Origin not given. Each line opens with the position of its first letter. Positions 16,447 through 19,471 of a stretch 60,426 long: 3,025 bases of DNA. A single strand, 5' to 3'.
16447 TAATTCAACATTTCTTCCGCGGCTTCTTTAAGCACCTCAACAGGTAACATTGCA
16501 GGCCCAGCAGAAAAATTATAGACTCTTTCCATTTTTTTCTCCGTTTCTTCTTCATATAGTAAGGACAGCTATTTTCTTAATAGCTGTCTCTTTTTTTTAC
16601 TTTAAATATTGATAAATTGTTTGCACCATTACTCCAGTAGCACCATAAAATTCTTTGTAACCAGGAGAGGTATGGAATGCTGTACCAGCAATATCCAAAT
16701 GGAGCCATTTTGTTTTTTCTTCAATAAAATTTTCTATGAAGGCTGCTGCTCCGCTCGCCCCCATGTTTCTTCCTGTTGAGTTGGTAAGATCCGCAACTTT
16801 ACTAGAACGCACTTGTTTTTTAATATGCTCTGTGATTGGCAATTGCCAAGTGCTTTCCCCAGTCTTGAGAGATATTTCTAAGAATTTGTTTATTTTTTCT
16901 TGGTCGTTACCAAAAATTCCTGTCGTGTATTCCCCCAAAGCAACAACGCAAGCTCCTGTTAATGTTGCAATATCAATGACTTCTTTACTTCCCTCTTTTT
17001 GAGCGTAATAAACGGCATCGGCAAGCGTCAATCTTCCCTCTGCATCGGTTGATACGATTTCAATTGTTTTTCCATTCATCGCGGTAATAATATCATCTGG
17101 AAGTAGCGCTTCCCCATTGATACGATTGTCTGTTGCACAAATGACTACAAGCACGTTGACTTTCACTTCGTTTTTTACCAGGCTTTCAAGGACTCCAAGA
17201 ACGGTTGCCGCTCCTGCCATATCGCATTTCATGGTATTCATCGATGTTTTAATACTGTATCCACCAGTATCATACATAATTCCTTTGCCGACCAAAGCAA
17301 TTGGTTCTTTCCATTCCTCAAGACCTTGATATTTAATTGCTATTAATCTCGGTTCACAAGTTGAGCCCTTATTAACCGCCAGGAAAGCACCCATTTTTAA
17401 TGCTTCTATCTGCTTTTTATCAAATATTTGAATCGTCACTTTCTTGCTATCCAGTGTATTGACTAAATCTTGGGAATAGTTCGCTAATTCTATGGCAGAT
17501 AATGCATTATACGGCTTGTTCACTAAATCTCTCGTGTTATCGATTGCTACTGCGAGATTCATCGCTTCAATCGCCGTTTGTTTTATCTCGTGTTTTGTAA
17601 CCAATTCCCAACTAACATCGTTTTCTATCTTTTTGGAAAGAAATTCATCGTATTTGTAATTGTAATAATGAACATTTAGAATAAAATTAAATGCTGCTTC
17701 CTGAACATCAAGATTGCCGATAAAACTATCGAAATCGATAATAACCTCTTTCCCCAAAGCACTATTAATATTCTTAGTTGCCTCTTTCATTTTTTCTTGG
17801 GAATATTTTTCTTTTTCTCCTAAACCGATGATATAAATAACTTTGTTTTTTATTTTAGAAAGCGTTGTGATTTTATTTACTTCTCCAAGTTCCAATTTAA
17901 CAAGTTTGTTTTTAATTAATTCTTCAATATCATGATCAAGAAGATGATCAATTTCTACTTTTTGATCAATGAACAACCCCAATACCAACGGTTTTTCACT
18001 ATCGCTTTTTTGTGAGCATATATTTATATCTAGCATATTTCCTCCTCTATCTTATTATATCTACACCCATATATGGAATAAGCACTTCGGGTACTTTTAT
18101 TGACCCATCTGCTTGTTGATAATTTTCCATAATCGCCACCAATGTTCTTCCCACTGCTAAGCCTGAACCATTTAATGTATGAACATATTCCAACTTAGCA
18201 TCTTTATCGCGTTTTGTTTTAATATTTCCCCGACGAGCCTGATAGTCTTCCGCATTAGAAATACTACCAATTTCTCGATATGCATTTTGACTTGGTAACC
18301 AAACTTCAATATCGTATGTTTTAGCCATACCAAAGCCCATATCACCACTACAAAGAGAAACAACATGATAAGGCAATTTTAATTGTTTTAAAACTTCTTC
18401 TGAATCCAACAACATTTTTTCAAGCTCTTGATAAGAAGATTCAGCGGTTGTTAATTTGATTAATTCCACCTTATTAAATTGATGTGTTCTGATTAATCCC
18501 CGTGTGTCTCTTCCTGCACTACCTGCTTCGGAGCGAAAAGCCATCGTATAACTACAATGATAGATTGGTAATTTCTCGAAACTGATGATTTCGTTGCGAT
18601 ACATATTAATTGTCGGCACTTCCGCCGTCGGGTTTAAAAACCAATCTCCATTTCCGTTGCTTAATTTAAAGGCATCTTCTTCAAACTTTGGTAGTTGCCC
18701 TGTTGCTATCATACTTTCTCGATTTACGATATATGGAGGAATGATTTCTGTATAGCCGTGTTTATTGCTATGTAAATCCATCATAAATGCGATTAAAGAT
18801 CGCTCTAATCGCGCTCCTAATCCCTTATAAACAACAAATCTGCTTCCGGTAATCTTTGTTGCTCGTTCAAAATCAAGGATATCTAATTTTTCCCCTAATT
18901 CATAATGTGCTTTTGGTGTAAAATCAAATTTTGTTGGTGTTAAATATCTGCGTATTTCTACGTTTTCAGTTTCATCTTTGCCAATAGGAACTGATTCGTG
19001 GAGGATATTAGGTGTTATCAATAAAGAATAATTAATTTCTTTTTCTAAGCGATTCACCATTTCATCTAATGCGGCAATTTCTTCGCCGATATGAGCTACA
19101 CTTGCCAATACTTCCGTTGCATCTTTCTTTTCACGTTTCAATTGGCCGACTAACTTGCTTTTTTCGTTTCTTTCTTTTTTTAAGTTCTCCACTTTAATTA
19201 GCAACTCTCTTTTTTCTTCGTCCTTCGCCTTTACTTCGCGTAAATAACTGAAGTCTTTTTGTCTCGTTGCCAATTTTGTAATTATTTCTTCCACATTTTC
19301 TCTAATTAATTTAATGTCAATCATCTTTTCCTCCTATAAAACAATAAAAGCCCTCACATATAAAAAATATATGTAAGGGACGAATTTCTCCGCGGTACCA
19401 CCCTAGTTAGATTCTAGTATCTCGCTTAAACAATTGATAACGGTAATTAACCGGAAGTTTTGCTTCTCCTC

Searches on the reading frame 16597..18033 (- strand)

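Call 70: search_protein_families(library=pfam, proteins=[window:16597-18033:-], max_evalue=0.00001)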
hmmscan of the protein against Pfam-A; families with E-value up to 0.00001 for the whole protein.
window:16597-18033:- (478 aa): 2 families
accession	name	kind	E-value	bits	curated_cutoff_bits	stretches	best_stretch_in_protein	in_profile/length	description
PF00883.26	Peptidase_M17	-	2e-109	366.1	25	1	167-473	3-309/310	Cytosol aminopeptidase family, catalytic domain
PF02789.23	Peptidase_M17_N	-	4.4e-12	46.5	23.4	1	26-135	15-129/129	Cytosol aminopeptidase family, N-terminal domain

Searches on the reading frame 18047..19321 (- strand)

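Call 70: search_protein_families(library=pfam, proteins=[window:18047-19321:-], max_evalue=0.00001)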
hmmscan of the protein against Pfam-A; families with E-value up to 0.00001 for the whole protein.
window:18047-19321:- (424 aa): 2 families
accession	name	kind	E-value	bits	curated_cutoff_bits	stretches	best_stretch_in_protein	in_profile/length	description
PF00587.30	tRNA-synt_2b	-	5.1e-39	134.6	29.3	1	221-401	4-179/179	tRNA synthetase class II core domain (G, H, P, S and T)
PF02403.27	Seryl_tRNA_N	-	6.8e-23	81.4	28.2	1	1-106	2-107/108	Seryl-tRNA synthetase N-terminal domain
